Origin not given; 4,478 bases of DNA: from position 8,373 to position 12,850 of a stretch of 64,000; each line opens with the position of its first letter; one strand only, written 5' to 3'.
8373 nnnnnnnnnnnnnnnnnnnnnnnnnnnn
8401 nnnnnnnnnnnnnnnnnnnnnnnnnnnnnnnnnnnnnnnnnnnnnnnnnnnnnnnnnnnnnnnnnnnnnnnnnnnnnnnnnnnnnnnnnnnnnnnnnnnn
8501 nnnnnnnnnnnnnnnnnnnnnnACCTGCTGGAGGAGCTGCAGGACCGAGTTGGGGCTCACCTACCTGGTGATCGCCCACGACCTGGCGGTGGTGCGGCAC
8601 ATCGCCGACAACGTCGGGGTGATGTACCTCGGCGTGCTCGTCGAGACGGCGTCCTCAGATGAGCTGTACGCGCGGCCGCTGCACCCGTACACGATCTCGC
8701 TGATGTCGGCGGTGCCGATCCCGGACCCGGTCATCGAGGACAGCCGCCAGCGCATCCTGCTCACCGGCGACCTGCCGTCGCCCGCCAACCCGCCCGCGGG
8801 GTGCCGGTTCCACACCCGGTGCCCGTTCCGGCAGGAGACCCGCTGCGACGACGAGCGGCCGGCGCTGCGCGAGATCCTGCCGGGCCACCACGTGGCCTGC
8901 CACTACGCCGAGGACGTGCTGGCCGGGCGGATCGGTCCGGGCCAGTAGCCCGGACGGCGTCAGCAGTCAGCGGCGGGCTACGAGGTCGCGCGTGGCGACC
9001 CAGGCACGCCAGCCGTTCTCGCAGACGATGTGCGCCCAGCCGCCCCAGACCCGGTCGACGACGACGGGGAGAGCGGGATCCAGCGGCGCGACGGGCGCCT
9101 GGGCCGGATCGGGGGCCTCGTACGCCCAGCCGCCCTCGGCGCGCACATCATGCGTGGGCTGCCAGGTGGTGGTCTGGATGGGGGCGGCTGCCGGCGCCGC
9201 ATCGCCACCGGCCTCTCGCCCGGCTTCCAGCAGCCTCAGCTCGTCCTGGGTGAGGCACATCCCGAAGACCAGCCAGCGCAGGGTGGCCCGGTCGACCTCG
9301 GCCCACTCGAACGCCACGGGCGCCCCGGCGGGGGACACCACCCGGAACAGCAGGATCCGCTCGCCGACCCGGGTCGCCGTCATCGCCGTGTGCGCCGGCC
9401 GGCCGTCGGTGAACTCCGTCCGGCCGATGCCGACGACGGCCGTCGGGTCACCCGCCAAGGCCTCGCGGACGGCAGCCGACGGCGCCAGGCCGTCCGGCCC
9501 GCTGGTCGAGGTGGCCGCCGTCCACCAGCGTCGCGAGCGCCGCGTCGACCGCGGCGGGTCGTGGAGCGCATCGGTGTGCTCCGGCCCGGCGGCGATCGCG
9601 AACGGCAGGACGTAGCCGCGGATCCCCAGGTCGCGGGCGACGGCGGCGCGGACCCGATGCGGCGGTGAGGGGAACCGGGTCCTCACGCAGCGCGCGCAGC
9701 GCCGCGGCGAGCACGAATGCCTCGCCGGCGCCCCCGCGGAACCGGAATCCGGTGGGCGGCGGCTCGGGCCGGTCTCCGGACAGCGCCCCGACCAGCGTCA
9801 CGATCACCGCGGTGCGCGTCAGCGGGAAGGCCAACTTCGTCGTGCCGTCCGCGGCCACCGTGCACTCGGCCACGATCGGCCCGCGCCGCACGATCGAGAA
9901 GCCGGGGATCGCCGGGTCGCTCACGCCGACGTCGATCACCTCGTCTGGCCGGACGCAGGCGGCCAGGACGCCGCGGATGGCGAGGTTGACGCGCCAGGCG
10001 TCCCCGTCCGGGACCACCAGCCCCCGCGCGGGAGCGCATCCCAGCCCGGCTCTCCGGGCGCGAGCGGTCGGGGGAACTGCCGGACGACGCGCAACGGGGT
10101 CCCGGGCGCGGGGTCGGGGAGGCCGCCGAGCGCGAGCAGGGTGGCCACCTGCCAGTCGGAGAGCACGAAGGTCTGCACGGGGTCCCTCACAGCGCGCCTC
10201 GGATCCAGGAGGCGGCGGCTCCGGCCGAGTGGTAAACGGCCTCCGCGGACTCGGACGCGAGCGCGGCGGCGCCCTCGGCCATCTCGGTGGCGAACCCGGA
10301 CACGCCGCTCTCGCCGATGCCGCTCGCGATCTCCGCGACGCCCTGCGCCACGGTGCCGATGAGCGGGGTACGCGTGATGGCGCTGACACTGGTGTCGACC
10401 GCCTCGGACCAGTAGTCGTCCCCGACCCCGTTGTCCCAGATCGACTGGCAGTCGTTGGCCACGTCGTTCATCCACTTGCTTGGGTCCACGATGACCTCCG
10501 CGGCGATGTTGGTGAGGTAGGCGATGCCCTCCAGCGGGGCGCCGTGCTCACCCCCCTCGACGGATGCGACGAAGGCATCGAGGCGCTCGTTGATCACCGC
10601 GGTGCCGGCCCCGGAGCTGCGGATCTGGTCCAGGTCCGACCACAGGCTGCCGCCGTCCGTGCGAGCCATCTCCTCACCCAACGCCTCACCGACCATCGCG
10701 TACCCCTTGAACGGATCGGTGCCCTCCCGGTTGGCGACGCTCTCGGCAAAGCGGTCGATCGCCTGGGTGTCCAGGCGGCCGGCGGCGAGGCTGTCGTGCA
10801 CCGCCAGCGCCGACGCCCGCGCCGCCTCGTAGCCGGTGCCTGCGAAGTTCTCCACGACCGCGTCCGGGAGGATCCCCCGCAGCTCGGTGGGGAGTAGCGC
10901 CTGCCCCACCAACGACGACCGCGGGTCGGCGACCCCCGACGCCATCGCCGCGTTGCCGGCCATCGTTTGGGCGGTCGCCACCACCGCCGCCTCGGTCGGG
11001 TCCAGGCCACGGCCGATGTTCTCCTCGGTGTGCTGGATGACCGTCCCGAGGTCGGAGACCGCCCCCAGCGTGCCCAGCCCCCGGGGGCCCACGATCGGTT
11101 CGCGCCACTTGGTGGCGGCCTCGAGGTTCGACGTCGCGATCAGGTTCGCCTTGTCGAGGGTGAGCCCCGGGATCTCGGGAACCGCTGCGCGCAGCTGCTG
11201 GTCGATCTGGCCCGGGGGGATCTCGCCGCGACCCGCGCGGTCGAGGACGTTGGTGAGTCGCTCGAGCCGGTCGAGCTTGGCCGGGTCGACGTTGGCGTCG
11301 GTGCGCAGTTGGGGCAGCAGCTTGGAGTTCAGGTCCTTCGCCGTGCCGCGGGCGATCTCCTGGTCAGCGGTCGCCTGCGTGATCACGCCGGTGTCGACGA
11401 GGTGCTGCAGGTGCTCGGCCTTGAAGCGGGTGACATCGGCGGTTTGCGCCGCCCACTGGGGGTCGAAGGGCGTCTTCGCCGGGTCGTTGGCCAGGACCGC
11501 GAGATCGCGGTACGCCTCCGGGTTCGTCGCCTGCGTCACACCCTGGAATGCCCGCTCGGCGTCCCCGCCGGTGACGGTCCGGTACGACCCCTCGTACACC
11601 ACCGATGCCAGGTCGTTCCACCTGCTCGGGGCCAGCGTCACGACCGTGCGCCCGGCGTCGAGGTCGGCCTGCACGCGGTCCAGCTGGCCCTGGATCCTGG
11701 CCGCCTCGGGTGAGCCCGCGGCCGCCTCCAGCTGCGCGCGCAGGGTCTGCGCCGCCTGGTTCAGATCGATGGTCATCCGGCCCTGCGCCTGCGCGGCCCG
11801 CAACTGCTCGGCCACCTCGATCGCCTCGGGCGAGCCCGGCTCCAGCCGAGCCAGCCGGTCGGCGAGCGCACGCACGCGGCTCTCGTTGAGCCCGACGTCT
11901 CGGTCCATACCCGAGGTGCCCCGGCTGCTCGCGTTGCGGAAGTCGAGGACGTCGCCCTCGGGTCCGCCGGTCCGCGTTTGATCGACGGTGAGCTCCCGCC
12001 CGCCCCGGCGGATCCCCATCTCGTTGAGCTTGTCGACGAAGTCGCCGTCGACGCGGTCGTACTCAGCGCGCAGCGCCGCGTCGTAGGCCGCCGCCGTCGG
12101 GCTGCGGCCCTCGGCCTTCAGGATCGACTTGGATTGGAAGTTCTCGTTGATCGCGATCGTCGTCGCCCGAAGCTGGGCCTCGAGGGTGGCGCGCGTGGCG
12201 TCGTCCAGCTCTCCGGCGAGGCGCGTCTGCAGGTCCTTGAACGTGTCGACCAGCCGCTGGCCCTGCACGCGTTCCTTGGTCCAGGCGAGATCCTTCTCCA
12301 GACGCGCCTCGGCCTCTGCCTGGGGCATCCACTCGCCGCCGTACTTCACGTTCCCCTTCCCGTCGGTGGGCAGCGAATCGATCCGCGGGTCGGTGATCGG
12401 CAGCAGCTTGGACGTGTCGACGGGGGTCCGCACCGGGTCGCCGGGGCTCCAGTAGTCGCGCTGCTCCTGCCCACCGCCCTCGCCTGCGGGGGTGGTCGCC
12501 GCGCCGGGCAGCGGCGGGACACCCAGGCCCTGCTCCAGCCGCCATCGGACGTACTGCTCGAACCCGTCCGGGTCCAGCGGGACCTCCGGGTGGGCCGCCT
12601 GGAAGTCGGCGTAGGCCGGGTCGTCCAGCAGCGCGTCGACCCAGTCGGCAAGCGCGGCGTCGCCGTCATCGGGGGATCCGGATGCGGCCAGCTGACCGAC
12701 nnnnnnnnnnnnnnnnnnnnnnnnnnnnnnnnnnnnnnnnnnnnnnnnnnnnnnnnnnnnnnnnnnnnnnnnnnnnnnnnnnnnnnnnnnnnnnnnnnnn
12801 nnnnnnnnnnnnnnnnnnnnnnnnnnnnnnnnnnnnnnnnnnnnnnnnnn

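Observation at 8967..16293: Five-gene co-directional membrane module with no assignable function: the best candidate for an undescribed system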

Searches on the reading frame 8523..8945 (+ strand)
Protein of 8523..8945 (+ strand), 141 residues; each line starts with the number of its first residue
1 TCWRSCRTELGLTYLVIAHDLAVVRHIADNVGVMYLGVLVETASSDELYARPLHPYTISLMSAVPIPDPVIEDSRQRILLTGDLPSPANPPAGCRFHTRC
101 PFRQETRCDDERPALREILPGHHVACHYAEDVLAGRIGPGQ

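Call 59: search_protein_families(library=pfam, max_evalue=0.001, proteins=[window:8523-8945:+])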
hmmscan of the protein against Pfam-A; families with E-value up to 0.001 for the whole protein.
window:8523-8945:+ (141 aa): 1 family
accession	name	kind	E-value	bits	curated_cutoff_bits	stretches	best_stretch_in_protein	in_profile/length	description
PF08352.17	oligo_HPY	-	2.1e-17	63.7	27.1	1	40-106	1-64/65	Oligopeptide/dipeptide transporter, C-terminal region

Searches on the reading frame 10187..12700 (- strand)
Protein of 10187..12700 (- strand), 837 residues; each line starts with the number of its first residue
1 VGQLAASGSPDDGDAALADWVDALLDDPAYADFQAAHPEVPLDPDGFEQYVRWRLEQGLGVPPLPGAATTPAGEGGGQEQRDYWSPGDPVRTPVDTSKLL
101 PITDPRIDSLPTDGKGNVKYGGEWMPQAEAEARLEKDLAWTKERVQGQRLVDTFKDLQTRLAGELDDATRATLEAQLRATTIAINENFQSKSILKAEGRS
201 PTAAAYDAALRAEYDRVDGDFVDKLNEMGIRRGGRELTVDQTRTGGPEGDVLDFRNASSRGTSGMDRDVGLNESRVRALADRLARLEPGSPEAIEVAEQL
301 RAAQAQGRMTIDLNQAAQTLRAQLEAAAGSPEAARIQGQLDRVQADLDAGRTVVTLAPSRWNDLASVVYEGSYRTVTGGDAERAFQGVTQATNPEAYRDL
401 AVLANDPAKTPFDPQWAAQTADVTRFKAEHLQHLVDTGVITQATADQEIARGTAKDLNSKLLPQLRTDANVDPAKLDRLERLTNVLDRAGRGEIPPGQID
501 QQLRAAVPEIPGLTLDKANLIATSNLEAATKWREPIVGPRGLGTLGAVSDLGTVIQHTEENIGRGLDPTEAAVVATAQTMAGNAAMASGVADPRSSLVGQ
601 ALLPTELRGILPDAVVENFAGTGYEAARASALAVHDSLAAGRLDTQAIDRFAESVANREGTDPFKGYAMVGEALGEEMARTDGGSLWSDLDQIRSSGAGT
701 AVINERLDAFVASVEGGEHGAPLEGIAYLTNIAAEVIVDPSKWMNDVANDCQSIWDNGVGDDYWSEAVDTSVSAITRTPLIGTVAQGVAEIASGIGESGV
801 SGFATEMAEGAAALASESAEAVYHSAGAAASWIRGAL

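Call 37: search_solved_structures(query=window:10187-12700:-, max_evalue=1)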
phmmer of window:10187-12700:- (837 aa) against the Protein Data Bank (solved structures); distinct sequences matched with E-value up to 1: 0.

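Call 38: find_homologous_proteins(query=window:10187-12337:-)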
Query window:10187-12337:- (716 aa): 6 proteins with E <= 0.001 among 8000 candidates.
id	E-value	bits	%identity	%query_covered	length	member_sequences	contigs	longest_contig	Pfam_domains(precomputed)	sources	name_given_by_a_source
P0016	6.3e-183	628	48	99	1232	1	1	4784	-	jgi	jgi:hypothetical protein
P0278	1.4e-166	574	44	99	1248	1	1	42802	-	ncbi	-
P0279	2.5e-161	557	43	99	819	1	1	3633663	-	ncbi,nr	ncbi:MAG: hypothetical protein IPM45_14565 [Acidimicrobiales bacterium]|nr:hypothetical protein [Aci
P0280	7.6e-151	522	93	38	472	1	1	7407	-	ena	-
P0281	1.0e-21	96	41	35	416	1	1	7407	-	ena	-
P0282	1.2e-10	59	25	53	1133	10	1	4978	-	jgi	jgi:hypothetical protein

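Call 39: find_encoding_contigs(protein=P0280, flank=8000, max_places=3)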
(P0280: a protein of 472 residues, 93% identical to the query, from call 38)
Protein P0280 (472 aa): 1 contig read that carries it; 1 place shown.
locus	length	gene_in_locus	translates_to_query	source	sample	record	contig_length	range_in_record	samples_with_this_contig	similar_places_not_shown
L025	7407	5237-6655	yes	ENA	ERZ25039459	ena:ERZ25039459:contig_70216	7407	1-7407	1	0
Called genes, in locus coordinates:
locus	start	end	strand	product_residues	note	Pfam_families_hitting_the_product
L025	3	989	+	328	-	?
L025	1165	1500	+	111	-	-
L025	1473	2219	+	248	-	-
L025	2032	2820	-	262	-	-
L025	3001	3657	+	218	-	-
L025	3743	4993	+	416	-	-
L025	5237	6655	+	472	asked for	-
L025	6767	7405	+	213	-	?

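Call 40: find_encoding_contigs(protein=P0279, flank=8000, max_places=2)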
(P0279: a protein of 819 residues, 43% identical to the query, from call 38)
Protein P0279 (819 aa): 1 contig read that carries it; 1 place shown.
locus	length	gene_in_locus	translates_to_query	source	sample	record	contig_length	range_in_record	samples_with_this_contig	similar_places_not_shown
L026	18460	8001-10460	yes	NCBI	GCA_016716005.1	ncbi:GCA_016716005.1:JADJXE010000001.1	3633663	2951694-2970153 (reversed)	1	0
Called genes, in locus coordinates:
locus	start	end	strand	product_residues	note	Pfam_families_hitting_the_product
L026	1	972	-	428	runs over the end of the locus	PF03435:Sacchrp_dh_NADP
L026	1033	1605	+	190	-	PF03167:UDG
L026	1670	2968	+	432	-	PF08448:PAS_4 (faint), PF08447:PAS_3 (weak), PF00989:PAS (faint), PF00990:GGDEF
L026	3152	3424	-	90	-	PF02604:PhdYeFM_antitox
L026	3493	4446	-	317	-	PF02720:DUF222, PF01844:HNH (weak)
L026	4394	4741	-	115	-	-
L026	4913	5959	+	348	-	-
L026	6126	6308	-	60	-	-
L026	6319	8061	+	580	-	-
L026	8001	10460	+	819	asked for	-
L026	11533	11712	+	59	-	PF06347:SH3_4, PF08239:SH3_3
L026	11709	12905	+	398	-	-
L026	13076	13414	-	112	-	-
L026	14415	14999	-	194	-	-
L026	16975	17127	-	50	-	-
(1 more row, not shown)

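Call 56: find_encoding_contigs(protein=P0278, flank=8000, max_places=2)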
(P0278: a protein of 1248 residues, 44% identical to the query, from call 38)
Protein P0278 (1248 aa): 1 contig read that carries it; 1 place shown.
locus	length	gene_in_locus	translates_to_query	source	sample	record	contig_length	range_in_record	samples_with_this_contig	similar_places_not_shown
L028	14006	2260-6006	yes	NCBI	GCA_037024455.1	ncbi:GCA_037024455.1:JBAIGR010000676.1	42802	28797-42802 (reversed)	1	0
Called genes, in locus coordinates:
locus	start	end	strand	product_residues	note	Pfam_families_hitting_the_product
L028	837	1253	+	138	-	-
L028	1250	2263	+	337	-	-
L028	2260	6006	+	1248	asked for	-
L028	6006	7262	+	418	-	-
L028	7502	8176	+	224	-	PF01656:CbiA (faint)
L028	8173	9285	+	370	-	PF00437:T2SSE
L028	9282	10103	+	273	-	PF00482:T2SSF (weak)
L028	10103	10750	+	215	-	PF00482:T2SSF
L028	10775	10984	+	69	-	PF14029:DUF4244 (weak)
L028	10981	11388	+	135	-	PF07811:TadE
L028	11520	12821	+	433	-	-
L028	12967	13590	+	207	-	PF04203:Sortase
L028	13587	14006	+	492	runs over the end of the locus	-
